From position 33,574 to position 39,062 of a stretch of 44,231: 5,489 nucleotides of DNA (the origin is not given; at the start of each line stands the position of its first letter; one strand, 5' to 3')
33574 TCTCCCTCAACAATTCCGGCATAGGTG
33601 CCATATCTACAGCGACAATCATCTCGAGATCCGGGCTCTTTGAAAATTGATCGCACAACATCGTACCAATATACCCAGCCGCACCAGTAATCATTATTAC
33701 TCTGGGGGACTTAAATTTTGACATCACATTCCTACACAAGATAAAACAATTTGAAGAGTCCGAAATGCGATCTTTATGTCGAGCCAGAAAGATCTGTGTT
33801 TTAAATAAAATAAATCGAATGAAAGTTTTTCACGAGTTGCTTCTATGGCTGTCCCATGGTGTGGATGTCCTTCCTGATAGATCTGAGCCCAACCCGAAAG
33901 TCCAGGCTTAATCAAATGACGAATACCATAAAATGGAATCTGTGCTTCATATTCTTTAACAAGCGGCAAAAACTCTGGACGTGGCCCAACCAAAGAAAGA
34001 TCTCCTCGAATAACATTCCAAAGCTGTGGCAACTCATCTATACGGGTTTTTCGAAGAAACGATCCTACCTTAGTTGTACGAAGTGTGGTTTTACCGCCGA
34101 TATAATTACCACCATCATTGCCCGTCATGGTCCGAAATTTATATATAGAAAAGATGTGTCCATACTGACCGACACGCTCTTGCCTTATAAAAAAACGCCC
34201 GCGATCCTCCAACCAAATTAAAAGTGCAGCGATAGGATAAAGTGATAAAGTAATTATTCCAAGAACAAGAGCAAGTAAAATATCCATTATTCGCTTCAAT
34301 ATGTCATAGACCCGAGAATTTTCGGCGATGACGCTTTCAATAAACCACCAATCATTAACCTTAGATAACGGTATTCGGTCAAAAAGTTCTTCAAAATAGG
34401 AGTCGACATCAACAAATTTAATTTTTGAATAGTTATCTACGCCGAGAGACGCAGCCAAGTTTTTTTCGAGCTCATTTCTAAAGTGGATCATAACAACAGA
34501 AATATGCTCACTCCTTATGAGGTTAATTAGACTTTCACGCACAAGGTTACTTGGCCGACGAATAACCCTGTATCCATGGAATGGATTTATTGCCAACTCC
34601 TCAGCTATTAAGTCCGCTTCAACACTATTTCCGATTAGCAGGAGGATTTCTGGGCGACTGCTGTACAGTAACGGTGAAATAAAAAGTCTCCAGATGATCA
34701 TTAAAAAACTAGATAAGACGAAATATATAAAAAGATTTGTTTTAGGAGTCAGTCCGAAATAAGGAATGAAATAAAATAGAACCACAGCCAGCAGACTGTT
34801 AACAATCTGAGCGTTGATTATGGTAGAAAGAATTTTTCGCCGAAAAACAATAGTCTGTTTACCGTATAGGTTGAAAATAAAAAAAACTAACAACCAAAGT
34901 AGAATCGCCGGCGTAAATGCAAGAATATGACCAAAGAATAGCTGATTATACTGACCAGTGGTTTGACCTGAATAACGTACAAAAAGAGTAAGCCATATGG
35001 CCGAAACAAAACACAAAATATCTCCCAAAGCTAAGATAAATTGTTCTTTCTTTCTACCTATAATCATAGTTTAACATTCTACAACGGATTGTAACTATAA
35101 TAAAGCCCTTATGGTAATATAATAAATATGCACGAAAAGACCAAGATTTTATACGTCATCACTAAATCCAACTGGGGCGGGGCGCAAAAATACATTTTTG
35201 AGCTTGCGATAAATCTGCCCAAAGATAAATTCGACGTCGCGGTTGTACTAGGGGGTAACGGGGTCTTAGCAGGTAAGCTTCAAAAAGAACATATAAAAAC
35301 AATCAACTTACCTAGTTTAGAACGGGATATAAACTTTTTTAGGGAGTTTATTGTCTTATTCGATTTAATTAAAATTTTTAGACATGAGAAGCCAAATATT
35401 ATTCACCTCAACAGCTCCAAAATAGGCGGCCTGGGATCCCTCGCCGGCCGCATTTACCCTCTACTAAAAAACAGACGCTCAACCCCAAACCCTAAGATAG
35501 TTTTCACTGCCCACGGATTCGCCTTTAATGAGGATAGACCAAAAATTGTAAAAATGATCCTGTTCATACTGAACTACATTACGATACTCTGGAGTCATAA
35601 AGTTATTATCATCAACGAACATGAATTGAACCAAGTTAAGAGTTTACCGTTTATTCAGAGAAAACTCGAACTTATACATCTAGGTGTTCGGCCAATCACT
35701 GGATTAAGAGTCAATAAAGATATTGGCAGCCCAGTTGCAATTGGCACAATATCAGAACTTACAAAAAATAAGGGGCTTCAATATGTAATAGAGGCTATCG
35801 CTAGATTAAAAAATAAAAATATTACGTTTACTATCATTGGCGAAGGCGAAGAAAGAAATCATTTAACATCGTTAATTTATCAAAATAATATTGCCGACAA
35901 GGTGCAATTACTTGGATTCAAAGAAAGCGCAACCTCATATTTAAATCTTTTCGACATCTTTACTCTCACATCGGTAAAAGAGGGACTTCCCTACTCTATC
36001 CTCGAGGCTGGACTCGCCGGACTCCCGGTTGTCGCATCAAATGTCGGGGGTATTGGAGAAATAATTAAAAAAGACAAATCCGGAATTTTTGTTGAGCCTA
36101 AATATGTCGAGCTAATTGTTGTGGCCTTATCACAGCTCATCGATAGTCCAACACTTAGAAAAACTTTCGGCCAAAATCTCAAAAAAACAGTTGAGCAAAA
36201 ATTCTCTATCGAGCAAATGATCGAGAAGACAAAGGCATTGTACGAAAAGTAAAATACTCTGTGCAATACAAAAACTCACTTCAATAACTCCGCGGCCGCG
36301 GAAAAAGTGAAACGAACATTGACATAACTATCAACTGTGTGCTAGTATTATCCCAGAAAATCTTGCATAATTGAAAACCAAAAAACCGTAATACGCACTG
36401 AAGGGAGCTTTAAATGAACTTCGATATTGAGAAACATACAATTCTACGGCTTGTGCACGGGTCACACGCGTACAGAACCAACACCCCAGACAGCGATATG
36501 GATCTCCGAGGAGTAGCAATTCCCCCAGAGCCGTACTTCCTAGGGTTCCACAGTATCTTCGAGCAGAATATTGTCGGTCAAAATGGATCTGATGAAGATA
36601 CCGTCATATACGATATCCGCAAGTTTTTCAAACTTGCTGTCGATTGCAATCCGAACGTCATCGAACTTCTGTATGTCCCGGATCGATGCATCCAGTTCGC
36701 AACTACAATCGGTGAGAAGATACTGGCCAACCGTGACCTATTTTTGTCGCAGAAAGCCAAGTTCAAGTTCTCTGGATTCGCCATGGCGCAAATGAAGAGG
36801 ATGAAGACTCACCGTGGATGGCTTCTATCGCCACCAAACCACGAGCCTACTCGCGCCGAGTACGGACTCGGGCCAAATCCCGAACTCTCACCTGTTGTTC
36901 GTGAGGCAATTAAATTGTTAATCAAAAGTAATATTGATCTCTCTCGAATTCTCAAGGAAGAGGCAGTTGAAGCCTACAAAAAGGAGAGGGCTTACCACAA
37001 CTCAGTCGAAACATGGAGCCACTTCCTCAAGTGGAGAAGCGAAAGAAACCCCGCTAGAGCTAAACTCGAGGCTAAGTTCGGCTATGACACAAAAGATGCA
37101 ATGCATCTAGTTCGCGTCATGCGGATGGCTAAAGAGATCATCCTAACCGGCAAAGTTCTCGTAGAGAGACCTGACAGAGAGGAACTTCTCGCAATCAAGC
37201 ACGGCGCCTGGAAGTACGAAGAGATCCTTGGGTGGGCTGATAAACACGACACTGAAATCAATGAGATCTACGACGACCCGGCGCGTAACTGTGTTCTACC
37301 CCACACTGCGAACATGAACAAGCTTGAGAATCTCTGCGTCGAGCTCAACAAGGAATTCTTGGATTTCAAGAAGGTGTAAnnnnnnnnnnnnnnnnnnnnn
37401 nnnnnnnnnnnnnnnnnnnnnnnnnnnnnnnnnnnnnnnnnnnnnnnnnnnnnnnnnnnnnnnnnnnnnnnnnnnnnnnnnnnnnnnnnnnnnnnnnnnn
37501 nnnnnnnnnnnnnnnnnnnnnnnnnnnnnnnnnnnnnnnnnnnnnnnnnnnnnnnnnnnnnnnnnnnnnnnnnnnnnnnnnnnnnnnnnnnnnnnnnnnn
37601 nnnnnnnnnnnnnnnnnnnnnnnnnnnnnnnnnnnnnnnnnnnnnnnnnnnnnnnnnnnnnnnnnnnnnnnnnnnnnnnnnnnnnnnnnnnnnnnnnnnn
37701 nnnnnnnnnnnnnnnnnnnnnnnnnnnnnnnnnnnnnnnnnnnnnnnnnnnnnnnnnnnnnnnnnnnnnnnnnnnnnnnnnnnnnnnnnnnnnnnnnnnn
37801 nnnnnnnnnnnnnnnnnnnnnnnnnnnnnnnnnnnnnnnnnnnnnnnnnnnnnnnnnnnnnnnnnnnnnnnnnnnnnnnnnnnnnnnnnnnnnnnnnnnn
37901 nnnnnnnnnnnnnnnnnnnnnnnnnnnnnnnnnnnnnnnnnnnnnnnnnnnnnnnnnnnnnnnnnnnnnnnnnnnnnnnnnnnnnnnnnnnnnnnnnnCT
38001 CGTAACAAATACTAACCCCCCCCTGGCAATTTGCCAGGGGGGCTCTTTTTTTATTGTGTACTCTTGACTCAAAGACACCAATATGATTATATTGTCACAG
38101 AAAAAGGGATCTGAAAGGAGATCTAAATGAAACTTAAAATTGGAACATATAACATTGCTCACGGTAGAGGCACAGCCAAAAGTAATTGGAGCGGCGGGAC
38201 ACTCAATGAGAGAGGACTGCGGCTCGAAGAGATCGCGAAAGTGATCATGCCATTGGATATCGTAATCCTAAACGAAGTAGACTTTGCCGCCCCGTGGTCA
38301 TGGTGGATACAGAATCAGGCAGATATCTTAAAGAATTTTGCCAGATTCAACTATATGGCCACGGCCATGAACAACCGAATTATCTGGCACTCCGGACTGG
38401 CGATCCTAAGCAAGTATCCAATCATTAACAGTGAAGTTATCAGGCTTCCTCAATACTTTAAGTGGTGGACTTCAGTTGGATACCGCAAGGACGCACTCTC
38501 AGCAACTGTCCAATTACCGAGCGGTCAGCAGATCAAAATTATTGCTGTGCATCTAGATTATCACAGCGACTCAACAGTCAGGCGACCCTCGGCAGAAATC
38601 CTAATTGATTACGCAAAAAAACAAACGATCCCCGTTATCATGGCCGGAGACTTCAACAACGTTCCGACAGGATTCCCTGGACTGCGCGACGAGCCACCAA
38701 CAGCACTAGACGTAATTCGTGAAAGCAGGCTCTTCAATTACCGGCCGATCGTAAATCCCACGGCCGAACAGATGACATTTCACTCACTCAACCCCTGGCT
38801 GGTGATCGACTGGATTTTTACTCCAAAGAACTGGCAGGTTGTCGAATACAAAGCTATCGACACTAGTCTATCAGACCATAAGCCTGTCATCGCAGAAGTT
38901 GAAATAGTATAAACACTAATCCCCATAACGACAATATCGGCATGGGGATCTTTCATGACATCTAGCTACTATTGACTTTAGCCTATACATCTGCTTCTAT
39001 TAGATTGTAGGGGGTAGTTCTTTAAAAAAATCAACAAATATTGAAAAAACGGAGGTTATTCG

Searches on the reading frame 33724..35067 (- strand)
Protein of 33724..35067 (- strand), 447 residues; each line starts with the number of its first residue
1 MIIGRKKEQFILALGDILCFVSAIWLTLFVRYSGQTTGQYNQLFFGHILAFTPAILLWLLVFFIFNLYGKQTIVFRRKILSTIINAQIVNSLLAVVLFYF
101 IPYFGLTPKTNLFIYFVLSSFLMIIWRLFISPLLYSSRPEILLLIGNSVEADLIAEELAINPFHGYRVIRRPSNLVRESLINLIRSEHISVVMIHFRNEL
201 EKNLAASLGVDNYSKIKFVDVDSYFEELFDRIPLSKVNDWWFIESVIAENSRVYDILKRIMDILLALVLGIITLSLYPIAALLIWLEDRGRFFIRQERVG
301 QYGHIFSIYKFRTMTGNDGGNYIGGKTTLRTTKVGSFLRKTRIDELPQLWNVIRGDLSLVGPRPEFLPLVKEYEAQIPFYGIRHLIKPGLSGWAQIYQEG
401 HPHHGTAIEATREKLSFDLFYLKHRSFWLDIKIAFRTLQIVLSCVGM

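Call 84: search_protein_families(library=pfam, proteins=[window:33724-35067:-], max_evalue=0.001)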
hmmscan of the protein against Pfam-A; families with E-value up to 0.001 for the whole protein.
window:33724-35067:- (447 aa): 1 family
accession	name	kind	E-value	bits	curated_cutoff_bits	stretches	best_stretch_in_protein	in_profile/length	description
PF02397.22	Bac_transf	-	9.6e-56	188.6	27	1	258-442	1-178/179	Bacterial sugar transferase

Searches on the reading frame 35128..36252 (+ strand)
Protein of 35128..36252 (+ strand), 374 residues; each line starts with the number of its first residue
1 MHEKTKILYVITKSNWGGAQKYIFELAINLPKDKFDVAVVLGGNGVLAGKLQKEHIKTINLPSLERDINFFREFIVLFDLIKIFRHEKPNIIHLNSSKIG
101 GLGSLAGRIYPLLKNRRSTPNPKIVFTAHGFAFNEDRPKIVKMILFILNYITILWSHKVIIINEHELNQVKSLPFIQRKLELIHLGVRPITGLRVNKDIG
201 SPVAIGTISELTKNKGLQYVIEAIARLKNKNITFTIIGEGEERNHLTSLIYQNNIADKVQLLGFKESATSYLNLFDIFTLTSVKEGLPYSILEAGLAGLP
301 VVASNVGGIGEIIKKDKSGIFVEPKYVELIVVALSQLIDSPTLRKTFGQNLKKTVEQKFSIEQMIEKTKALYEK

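Call 84: search_protein_families(library=pfam, proteins=[window:35128-36252:+], max_evalue=0.001)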
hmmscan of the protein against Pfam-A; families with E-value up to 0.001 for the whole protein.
window:35128-36252:+ (374 aa): 7 families
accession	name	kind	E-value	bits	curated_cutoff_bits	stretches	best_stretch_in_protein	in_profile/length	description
PF00534.26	Glycos_transf_1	-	1.1e-32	113.3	26.4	1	205-353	18-171/172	Glycosyl transferases group 1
PF13692.12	Glyco_trans_1_4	-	1.5e-29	103.5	27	1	205-339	4-141/142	Glycosyl transferases group 1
PF13439.12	Glyco_transf_4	-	4e-14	53.4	28.5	1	16-187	1-166/170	Glycosyltransferase Family 4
PF13477.12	Glyco_trans_4_2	-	1.4e-06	28.9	23.4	1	6-140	1-118/139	Glycosyl transferase 4-like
PF13579.12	Glyco_trans_4_4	-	2.1e-06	28.6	29.7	1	17-174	1-146/158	Glycosyl transferase 4-like domain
PF20706.3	GT4-conflict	-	0.00034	20.1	26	1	213-332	210-334/385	Family 4 Glycosyltransferase in conflict systems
PF13524.12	Glyco_trans_1_2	-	0.00037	20.9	25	1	221-367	6-141/144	Glycosyl transferase-like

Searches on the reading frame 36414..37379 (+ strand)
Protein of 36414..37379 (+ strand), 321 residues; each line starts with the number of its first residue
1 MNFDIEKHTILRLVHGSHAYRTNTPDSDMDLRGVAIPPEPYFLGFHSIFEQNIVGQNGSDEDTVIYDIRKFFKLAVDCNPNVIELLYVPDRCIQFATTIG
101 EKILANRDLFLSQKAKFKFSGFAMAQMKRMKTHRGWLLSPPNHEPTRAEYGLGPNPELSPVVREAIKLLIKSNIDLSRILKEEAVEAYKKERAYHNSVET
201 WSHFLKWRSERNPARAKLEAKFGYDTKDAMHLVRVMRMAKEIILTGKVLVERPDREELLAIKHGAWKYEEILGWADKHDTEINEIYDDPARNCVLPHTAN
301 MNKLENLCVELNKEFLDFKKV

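Call 84: search_protein_families(library=pfam, proteins=[window:36414-37379:+], max_evalue=0.001)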
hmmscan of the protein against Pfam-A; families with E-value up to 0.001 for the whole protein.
window:36414-37379:+ (321 aa): 1 family
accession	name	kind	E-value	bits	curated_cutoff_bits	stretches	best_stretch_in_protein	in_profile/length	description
PF10127.15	RlaP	-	1.1e-20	74.9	23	1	9-132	20-142/249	RNA repair pathway DNA polymerase beta family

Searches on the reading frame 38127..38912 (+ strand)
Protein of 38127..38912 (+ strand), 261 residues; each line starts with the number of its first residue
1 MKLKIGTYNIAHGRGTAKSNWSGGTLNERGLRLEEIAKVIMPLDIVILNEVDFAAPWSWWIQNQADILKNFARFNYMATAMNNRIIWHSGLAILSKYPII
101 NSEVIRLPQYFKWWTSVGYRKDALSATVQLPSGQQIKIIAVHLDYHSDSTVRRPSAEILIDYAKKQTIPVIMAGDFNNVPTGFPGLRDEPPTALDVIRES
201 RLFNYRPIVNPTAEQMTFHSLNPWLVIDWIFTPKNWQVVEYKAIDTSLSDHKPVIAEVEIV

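Call 84: search_protein_families(library=pfam, proteins=[window:38127-38912:+], max_evalue=0.001)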
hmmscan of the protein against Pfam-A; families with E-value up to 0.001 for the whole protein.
window:38127-38912:+ (261 aa): 3 families
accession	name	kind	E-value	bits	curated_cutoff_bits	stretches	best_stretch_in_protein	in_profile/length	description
PF03372.29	Exo_endo_phos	-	9e-18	65.2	24.5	1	6-251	1-225/225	Endonuclease/Exonuclease/phosphatase family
PF14529.12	Exo_endo_phos_2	-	2.4e-05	24.6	27.4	1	145-255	7-117/117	Endonuclease-reverse transcriptase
PF23226.1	Exo_endo_phos_PGAP2IP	-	0.00013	21.7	27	1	42-174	34-156/239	PGAP2IP, C-terminal nuclease-like domain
